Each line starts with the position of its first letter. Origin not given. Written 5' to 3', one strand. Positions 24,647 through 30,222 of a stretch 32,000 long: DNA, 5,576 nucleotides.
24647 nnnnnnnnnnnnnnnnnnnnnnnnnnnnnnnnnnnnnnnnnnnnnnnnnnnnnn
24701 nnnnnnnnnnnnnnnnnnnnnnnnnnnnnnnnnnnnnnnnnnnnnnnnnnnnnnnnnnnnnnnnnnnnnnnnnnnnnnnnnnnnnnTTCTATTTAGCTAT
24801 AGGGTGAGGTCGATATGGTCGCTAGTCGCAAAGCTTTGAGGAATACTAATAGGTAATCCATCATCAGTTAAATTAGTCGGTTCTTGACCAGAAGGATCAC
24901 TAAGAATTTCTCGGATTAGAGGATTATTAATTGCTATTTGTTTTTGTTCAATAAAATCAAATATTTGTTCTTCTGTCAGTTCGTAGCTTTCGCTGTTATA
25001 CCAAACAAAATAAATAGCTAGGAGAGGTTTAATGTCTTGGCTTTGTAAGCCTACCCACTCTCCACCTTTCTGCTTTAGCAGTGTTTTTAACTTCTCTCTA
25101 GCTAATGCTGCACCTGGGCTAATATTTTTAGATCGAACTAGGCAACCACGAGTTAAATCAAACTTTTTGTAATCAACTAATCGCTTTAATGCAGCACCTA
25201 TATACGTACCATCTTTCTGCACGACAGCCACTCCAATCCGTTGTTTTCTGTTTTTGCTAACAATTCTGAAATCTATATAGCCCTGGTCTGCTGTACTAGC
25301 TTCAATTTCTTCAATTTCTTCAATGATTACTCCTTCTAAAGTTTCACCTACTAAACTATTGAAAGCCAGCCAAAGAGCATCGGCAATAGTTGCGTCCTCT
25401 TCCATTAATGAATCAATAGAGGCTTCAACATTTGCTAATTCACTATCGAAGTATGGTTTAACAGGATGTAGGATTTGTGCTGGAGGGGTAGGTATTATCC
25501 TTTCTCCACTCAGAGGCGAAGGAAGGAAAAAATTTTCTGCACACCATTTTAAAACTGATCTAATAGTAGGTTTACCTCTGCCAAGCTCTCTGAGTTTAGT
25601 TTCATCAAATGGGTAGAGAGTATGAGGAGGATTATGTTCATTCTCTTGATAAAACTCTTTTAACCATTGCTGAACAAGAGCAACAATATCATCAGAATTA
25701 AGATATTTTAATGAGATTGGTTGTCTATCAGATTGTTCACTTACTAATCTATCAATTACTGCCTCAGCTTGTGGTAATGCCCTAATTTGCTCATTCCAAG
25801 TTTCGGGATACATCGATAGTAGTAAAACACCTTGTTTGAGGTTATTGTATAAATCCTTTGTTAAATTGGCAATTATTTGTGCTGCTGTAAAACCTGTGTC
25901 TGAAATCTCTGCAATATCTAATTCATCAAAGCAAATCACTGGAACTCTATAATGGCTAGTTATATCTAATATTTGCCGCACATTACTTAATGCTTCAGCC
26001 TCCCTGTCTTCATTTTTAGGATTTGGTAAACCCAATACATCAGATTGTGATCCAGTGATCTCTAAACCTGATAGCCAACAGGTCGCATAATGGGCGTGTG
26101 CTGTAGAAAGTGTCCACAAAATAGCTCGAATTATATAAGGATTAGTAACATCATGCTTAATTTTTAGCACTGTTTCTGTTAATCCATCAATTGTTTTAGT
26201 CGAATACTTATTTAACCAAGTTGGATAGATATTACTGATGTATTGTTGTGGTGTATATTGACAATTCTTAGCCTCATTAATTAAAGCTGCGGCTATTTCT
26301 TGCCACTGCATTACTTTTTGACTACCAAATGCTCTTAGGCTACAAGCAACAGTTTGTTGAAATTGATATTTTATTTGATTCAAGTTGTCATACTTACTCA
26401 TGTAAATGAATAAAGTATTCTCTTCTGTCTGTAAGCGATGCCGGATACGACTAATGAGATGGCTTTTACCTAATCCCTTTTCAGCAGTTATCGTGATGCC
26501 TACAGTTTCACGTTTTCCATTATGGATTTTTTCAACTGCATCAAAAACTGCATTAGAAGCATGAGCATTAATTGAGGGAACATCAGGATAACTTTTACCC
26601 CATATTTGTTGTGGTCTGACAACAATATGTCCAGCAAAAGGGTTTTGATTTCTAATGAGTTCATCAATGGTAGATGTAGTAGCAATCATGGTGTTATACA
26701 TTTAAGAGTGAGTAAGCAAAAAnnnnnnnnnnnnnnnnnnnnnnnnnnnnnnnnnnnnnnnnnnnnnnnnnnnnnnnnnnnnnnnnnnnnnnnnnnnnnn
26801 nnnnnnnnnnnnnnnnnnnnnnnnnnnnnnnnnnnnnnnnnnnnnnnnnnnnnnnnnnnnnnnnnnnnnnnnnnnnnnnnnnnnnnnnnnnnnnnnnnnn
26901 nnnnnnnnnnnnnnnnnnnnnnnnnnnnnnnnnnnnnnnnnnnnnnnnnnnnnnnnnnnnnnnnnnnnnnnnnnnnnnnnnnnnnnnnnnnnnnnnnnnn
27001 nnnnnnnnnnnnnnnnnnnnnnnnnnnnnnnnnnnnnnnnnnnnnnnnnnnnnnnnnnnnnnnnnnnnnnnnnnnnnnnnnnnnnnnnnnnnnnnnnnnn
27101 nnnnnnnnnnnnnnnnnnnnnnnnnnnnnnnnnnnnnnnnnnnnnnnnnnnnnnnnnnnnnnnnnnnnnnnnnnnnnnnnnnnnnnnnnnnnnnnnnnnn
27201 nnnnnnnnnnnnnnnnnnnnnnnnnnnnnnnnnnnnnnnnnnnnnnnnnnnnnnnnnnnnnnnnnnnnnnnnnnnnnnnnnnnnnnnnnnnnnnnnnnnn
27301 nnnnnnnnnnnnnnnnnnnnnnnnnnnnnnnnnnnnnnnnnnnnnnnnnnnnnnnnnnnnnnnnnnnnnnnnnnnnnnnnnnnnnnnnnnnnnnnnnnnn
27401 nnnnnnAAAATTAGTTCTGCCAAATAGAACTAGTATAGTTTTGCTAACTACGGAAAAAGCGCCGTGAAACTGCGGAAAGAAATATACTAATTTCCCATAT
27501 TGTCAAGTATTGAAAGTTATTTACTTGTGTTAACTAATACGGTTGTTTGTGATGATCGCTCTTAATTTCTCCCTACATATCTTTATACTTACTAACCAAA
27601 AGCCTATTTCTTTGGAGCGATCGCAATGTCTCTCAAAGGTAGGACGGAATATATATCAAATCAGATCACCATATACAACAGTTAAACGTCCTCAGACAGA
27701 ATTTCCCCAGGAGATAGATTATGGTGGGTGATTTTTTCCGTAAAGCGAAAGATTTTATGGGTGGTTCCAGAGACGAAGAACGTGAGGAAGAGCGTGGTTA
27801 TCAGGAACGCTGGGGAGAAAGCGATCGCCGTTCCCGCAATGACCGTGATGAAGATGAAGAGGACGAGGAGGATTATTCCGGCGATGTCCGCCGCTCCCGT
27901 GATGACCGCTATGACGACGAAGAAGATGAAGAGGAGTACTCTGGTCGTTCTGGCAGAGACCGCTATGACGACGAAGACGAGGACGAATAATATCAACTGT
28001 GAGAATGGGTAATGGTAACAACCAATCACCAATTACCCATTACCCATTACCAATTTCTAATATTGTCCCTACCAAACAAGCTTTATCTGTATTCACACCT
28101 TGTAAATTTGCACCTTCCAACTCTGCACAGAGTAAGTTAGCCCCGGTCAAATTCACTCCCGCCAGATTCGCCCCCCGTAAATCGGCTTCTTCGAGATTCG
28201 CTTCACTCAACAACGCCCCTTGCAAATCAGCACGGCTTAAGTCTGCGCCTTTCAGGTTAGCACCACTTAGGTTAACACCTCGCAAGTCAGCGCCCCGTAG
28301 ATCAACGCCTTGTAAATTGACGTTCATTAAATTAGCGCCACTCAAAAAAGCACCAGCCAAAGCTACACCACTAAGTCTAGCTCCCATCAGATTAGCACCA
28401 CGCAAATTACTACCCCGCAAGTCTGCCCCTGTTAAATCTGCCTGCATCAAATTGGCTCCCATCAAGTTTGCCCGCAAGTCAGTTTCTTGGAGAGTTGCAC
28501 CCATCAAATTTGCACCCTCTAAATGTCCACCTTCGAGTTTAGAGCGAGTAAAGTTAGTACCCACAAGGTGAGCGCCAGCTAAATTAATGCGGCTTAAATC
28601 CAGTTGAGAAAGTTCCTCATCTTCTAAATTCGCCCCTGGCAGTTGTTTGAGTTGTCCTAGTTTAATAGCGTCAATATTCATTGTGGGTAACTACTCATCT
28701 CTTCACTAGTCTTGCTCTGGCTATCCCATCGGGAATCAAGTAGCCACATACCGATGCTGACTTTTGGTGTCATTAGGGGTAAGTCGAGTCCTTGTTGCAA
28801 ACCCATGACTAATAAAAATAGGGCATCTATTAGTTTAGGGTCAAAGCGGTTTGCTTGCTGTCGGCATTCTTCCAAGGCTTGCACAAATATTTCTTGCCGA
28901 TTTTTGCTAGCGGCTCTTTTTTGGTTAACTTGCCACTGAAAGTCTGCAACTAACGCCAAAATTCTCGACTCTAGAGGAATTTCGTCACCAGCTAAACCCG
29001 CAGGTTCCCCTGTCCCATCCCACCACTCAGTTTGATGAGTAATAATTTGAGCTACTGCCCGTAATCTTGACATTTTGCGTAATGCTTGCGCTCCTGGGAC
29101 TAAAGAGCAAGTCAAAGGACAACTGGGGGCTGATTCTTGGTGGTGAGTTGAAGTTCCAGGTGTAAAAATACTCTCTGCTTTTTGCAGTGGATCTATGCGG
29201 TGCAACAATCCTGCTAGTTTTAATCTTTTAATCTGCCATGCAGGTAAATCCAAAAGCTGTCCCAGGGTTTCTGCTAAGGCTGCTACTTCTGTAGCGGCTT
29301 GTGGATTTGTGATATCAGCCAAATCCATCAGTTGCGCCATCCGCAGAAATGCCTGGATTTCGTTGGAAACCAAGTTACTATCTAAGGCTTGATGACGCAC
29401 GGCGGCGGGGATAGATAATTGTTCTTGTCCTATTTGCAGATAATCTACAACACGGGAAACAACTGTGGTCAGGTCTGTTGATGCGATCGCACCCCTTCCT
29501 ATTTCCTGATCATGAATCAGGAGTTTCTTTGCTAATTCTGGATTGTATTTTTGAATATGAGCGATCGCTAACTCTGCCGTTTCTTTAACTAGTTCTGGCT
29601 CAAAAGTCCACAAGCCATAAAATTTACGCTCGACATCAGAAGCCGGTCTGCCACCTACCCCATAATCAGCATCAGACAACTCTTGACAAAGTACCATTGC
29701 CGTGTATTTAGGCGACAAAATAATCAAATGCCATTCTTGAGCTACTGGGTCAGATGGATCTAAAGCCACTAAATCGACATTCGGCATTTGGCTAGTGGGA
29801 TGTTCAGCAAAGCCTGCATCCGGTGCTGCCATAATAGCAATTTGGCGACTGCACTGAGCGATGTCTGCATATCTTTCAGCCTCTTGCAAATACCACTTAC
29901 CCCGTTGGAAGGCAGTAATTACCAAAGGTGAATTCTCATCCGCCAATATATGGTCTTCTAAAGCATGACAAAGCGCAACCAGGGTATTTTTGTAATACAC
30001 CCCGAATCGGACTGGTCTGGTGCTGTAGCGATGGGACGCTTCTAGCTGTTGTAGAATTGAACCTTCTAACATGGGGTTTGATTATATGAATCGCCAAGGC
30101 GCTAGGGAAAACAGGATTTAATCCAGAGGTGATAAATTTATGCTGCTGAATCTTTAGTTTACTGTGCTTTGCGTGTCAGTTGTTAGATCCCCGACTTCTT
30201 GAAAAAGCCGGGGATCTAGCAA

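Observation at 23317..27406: Compact three-gene operon (winged-helix-like protein, ORC/Cdc6-like P-loop ATPase, PD-(D/E)xK nuclease): candidate uncharacterised defence or restriction-like system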

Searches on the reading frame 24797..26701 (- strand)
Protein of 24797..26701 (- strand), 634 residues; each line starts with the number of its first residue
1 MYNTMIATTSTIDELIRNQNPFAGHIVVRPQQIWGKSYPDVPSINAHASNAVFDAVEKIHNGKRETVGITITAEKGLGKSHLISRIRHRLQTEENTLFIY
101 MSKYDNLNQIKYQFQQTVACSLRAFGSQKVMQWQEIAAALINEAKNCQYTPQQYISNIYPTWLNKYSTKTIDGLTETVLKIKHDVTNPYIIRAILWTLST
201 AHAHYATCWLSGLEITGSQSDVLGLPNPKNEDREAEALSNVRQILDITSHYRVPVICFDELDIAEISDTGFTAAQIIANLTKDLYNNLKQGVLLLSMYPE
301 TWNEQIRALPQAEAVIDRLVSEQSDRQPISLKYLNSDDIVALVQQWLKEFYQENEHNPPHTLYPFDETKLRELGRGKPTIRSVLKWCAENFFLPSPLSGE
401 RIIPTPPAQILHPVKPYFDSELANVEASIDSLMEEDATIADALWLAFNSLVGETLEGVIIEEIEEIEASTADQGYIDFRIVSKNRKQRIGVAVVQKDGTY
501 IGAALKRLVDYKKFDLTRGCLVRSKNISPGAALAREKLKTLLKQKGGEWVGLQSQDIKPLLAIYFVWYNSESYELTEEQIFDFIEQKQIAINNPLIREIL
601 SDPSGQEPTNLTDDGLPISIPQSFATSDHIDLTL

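Call 3: search_protein_families(library=pfam, proteins=[window:24797-26701:-], max_evalue=1)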
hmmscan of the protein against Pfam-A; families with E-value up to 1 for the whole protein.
window:24797-26701:- (634 aa): 6 families
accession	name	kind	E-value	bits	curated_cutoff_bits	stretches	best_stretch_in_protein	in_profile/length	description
PF13401.12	AAA_22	-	6.4e-05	23.7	27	1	69-124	8-64/130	AAA domain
PF24883.2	NPHP3_N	-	0.00044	20.9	24.8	1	66-153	22-103/164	Nephrocystin 3, N-terminal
PF07693.20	KAP_NTPase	-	0.005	16.6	20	1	60-102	16-57/293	KAP family P-loop domain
PF13191.12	AAA_16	-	0.0064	17.4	32.6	1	52-264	12-144/167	AAA ATPase domain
PF00308.24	Bac_DnaA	-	0.18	12.4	23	1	62-110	30-79/162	Bacterial DnaA ATPAse domain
PF20006.4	fvmYukDl_N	-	0.2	12.3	27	1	103-148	25-72/85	YukD-like N-terminal domain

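Call 4: search_protein_families(library=padloc, proteins=[window:24797-26701:-], max_evalue=1)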
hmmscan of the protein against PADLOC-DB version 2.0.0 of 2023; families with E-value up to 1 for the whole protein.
window:24797-26701:- (634 aa): 0 families

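Call 5: search_protein_families(library=ncbifam, proteins=[window:24797-26701:-], max_evalue=1)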
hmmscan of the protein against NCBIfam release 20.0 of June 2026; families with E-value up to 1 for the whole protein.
window:24797-26701:- (634 aa): 9 families
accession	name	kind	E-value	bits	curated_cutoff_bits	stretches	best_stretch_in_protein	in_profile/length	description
NF047389.1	ATPase_Sll1717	subfamily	5.1e-06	25.9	75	1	71-283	34-214/454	P-loop ATPase, Sll1717 family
NF053860.1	DS41_1_antiphage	equivalog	6.4e-06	25.4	370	1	62-289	35-250/448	anti-phage protein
TIGR03420.1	DnaA_homol_Hda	equivalog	0.0014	18.2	194.8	1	49-146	22-121/226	DnaA regulatory inactivator Hda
NF001154.0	PRK00149.3-3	equivalog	0.0017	17.4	410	1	50-117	133-201/462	chromosomal replication initiator protein DnaA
TIGR00362.1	DnaA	equivalog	0.0055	15.8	343.9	1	51-118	121-190/437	chromosomal replication initiator protein DnaA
NF041065.1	DpdH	equivalog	0.0086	14.5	450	1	63-110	63-113/1014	protein DpdH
NF005992.0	PRK08116.1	subfamily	0.028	13.6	189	1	53-117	101-164/269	hypothetical protein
NF006505.0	PRK08939.1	equivalog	0.03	13.6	228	1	47-119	138-209/306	primosomal protein DnaI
NF040713.1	ZapE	equivalog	0.03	13.6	140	0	252-284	117-144/344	cell division protein ZapE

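Call 7: search_solved_structures(query=window:24797-26701:-, max_evalue=1)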
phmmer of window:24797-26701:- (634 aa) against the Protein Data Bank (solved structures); distinct sequences matched with E-value up to 1: 2.
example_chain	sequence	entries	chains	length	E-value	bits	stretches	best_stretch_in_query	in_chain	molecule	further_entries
7od9_C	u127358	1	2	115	0.34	12.4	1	427-483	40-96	C-terminal domain of CheF from Methanococcus maripaludis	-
3pef_A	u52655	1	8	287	0.43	12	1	467-505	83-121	6-phosphogluconate dehydrogenase, NAD-binding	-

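Call 10: find_homologous_proteins(query=window:24797-26701:-)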
Query window:24797-26701:- (634 aa): 1113 proteins with E <= 0.001 among 8000 candidates; the best 120 are listed.
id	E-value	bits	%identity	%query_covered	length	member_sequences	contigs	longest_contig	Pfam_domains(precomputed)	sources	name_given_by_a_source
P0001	0.0e+0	1431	100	99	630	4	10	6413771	-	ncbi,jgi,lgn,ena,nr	ncbi:hypothetical protein ACN23B_21590 [Anabaena sp. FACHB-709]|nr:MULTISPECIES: hypothetical protei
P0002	0.0e+0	1178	82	100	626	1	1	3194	PF13401.13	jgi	jgi:hypothetical protein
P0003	0.0e+0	1156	79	99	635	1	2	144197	PF13401.13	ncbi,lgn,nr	ncbi:hypothetical protein FACHB389_21725 [Nostoc calcicola FACHB-389]|nr:hypothetical protein [Nosto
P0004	0.0e+0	1155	81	99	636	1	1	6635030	PF13401.13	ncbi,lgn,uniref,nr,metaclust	ncbi:hypothetical protein Nos7524_4275 [Nostoc sp. PCC 7524]|uniref:hypothetical protein n=1 Tax=Nos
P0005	0.0e+0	1147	80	99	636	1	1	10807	-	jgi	jgi:hypothetical protein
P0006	0.0e+0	1145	80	99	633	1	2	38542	PF13401.13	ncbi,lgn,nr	ncbi:MAG: hypothetical protein RMY28_025280 [Nostoc sp. ChiSLP01]|nr:hypothetical protein [Nostoc sp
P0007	0.0e+0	1138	78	99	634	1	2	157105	PF13401.13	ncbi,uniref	ncbi:hypothetical protein [Nostoc sp. CALU 546]|uniref:hypothetical protein n=1 Tax=Nostoc sp. CALU 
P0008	0.0e+0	1136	80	99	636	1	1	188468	PF13401.13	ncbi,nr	ncbi:hypothetical protein H6G36_12310 [Anabaena minutissima FACHB-250]|nr:hypothetical protein [Anab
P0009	0.0e+0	1132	81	99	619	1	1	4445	PF13401.13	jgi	jgi:hypothetical protein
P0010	0.0e+0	1131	78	99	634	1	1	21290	PF13401.13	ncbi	-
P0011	0.0e+0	1126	78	99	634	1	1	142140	PF13401.13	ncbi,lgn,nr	ncbi:MAG: hypothetical protein RMY62_031505 [Nostoc sp. ZfuVER08]|nr:hypothetical protein [Nostoc sp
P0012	0.0e+0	1125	78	99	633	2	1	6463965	PF13401.13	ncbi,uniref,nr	ncbi:hypothetical protein [Nostoc sp. NIES-3756]|uniref:hypothetical protein n=1 Tax=Nostoc sp. NIES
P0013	0.0e+0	1120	77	99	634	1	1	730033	-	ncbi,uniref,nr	ncbi:hypothetical protein CDG76_13570 [Nostoc sp. 'Peltigera membranacea cyanobiont' 210A]|uniref:hy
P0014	0.0e+0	1119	78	99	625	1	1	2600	PF13401.13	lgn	-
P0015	0.0e+0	1118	78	99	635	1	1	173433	-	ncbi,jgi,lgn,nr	ncbi:MAG: hypothetical protein KME55_01875 [Nostoc indistinguendum CM1-VF10]|jgi:hypothetical protei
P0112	4.6e-278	942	67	99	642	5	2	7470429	-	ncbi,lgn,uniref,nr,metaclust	ncbi:hypothetical protein [Allocoleopsis franciscana]|uniref:Orc1-like AAA ATPase domain-containing 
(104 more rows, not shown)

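Call 21: search_solved_structures(query=A2, max_evalue=1)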
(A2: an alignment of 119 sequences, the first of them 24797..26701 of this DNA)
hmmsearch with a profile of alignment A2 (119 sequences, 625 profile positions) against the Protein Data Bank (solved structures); distinct sequences matched with E-value up to 1: 3.
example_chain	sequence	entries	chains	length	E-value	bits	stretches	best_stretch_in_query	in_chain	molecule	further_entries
7od9_C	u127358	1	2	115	0.015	16.9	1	415-475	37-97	C-terminal domain of CheF from Methanococcus maripaludis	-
4exo_A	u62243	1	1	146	0.65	11.4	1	485-573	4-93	Methyl-accepting chemotaxis protein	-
2qhk_A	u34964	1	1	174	0.73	11.3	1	484-573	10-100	Methyl-accepting chemotaxis protein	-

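Call 28: find_encoding_contigs(protein=P0112, flank=10000, max_places=3)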
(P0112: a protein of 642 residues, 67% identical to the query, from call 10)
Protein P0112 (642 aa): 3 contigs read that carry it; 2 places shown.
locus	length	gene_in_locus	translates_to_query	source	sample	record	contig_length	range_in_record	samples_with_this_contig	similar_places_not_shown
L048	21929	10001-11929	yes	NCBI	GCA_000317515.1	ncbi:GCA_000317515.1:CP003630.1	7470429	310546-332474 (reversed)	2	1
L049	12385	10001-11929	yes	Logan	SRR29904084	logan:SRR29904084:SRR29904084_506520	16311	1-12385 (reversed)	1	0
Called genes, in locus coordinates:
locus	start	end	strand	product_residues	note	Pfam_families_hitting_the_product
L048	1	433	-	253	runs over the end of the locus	-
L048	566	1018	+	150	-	PF14520:HHH_5 (faint), PF14229:DUF4332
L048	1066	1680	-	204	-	PF00440:TetR_N, PF14246:TetR_C_7 (weak)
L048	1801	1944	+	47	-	-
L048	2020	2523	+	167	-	-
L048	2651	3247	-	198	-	-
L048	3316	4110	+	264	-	PF03476:MOSC_N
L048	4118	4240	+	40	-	-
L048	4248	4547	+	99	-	PF11691:DUF3288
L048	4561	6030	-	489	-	PF02470:MlaD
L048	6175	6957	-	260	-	PF00005:ABC_tran, PF13304:AAA_21 (faint)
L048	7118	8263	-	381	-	PF00493:MCM (faint), PF07728:AAA_5 (faint), PF13401:AAA_22 (faint), PF01078:Mg_chelatase (weak), PF17863:AAA_lid_2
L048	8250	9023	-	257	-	PF04250:DUF429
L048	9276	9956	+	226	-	-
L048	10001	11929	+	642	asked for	-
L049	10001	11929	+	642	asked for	-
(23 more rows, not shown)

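Call 37: search_protein_families(library=phrogs, proteins=[window:24797-26701:-], max_evalue=0.1)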
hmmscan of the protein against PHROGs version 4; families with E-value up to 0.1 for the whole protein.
window:24797-26701:- (634 aa): 1 family
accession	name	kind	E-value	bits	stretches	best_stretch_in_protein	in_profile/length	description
phrog_3277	-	DNA, RNA and nucleotide metabolism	0.024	15.4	0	63-118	7-65/168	DnaC-like helicase loader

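Call 41: predict_structure(alignment_id=A2)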
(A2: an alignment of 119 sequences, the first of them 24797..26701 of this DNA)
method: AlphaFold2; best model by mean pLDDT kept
length: 634 residues; sequences in the alignment: 119
mean_pLDDT: 82.0   pTM: 0.55
mean pLDDT of the five models: 82.0, 77.8, 77.7, 71.2, 70.6
residues with pLDDT >= 90: 316; 70-90: 191; 50-70: 79; < 50: 48
segments of 3 or more residues with pLDDT < 50: 1-9, 24-28, 392-410, 605-607, 625-634
pLDDT, mean of each block of 10 residues (from residue 1): 37 68 51 56 85 95 94 87 88 88 91 94 75 93 94 93 89 94 90 95 92 89 82 85 93 94 88 94 92 95 90 89 90 78 75 71 57 63 60 38 36 83 87 93 96 88 89 90 90 87 93 93 87 90 90 93 94 88 91 91 57 67 46 28
secondary structure, 60 per line:
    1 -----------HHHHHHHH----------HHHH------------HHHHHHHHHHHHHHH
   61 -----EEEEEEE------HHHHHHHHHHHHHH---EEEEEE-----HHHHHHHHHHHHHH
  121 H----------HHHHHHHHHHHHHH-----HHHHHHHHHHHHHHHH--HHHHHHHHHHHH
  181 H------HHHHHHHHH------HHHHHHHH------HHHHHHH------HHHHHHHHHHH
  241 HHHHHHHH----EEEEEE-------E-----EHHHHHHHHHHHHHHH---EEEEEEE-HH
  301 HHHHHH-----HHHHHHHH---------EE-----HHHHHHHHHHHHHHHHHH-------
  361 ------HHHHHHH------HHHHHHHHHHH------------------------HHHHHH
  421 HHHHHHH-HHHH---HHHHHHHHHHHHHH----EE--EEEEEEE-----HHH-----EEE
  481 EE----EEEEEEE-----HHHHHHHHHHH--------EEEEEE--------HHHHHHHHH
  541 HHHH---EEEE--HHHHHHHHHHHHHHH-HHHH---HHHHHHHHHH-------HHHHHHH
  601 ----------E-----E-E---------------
elements in order: H12-19 H30-33 H46-60 E66-72 H79-92 E96-101 H107-121 H132-145 H151-166 H169-181 H188-196 H203-210 H217-223 H230-248 E253-258 H273-287 E291-297 H299-306 H312-319 H336-353 H367-373 H380-390 H415-427 H429-432 H436-449 E458-464 E478-482 E487-493 H499-509 E518-523 H532-544 E548-551 H554-568 H570-573 H577-586 H594-600

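Call 44: fold_search(model_id=the predicted structure, library=pdb)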
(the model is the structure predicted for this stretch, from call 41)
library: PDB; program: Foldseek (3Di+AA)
matches with E <= 10: 753; with E <= 0.001: 0
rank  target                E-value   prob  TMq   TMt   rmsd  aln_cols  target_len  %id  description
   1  8k2a_Se               1.2e-03  0.96  0.18  0.27  14.2       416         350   10  Cryo-EM structure of the human 55S mitoribosome with Tigecycline (released 2024-07-10)
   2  7pnt_X                1.2e-03  1.00  0.21  0.33  11.7       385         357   12  Assembly intermediate of mouse mitochondrial ribosome small subunit without mS37 in complex with RbfA and Tfb1m (released 2022-06-15)
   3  6rw4_X                1.4e-03  0.99  0.20  0.32  14.0       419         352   10  Structure of human mitochondrial 28S ribosome in complex with mitochondrial IF3 (released 2020-06-03)
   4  9zll_B                1.5e-03  1.00  0.24  0.29  13.5       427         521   12  Complex of N-terminal BrxC walker B, BrxB, and N-termianl PglZ from the Acinetobacter BREX system (released 2026-04-08)
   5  9gm5_A                2.5e-03  1.00  0.20  0.29  12.4       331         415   12  OCCM maturation intermediate stalled with an Arginine Finger mutation in Mcm5: Conformer 1 (released 2025-03-05)
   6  8hr8_G                4.1e-03  1.00  0.22  0.18   9.5       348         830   11  Structure of heptameric RdrA ring (released 2023-02-01)
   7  9zll_A                4.3e-03  0.98  0.22  0.25  12.7       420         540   14  Complex of N-terminal BrxC walker B, BrxB, and N-termianl PglZ from the Acinetobacter BREX system (released 2026-04-08)
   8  1pjr                  4.5e-03  0.87  0.15  0.16  15.4       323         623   14  STRUCTURE OF DNA HELICASE (released 1997-12-03)
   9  6qnz_B                4.7e-03  0.54  0.17  0.19  29.1       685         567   10  Crystal structure of the site-specific DNA nickase N.BspD6I E418A Mutant (released 2020-03-04)
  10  8s0e_A                5.2e-03  1.00  0.23  0.36  10.5       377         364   12  H. sapiens OCCM bound to double stranded DNA (released 2024-10-02)
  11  7tji_D                5.2e-03  0.99  0.22  0.30  16.5       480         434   11  S. cerevisiae ORC bound to 84 bp ARS1 DNA and Cdc6 (state 2) with flexible Orc6 N-terminal domain (released 2022-10-05)
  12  1fnn_A                5.5e-03  1.00  0.24  0.37  14.1       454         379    8  CRYSTAL STRUCTURE OF CDC6P FROM PYROBACULUM AEROPHILUM (released 2000-10-04)
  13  7tjh_D                7.8e-03  0.98  0.22  0.30  16.4       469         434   12  S. cerevisiae ORC bound to 84 bp ARS1 DNA and Cdc6 (state 1) with flexible Orc6 N-terminal domain (released 2022-10-05)
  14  7ufi_1                8.2e-03  0.99  0.23  0.40  10.9       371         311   10  VchTnsC AAA+ ATPase with DNA, single heptamer (released 2022-06-08)
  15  5liz                  8.6e-03  0.35  0.16  0.17  29.6       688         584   10  The structure of Nt.BspD6I nicking endonuclease with all cysteines mutated by serine residues at 0.19 nm resolution . (released 2017-08-02)
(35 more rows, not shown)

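Call 64: search_dna_similar(query=window:24797-26701:-, collection=plasmids, mode=protein, max_rows=25)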
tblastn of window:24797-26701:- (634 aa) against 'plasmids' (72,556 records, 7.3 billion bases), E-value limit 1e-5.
No match.

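Call 67: find_related_loci(query=A2, collection=viral_contigs, flank=8000)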
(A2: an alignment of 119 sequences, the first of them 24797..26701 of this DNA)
Query A2 (634 aa) in viral_contigs; peptide patterns used: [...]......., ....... (x = any residue, [..] = any of these).
54 stretches matched a pattern, but none encodes a relative of the query by tblastn (E <= 1e-3).

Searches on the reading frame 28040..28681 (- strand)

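Call 97: search_protein_families(library=pfam, proteins=[window:28040-28681:-], max_evalue=0.0001)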
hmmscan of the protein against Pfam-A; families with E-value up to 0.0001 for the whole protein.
window:28040-28681:- (213 aa): 3 families
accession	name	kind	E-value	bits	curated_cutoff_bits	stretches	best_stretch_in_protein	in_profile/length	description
PF00805.28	Pentapeptide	-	1.1e-59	197.8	20.2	7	96-135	1-40/40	Pentapeptide repeats (8 copies)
PF13599.13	Pentapeptide_4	-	1.3e-22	80.1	38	2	124-197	4-77/78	Pentapeptide repeat region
PF13576.12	Pentapeptide_3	-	8.8e-17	61.5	27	1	139-181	2-47/48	Pentapeptide repeats (9 copies)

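Call 98: search_protein_families(library=padloc, proteins=[window:28040-28681:-], max_evalue=0.0001)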
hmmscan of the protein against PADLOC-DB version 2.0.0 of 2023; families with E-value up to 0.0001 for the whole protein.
window:28040-28681:- (213 aa): 0 families

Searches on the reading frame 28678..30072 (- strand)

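Call 97: search_protein_families(library=pfam, proteins=[window:28678-30072:-], max_evalue=0.0001)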
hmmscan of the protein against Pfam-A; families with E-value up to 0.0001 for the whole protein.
window:28678-30072:- (464 aa): 3 families
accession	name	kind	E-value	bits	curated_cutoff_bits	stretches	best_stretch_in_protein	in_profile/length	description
PF10069.14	DICT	-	2.8e-48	163.5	23.8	1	5-131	2-128/129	Sensory domain in DIguanylate Cyclases and Two-component system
PF17150.9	CHASE6_C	-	6.1e-28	97.7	27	1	146-220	2-79/80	C-terminal domain of two-partite extracellular sensor domain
PF13487.12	HD_5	-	1e-26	94.1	27.2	1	234-414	6-170/170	HD domain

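Call 98: search_protein_families(library=padloc, proteins=[window:28678-30072:-], max_evalue=0.0001)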
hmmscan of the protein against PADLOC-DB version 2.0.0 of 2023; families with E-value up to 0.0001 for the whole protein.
window:28678-30072:- (464 aa): 0 families
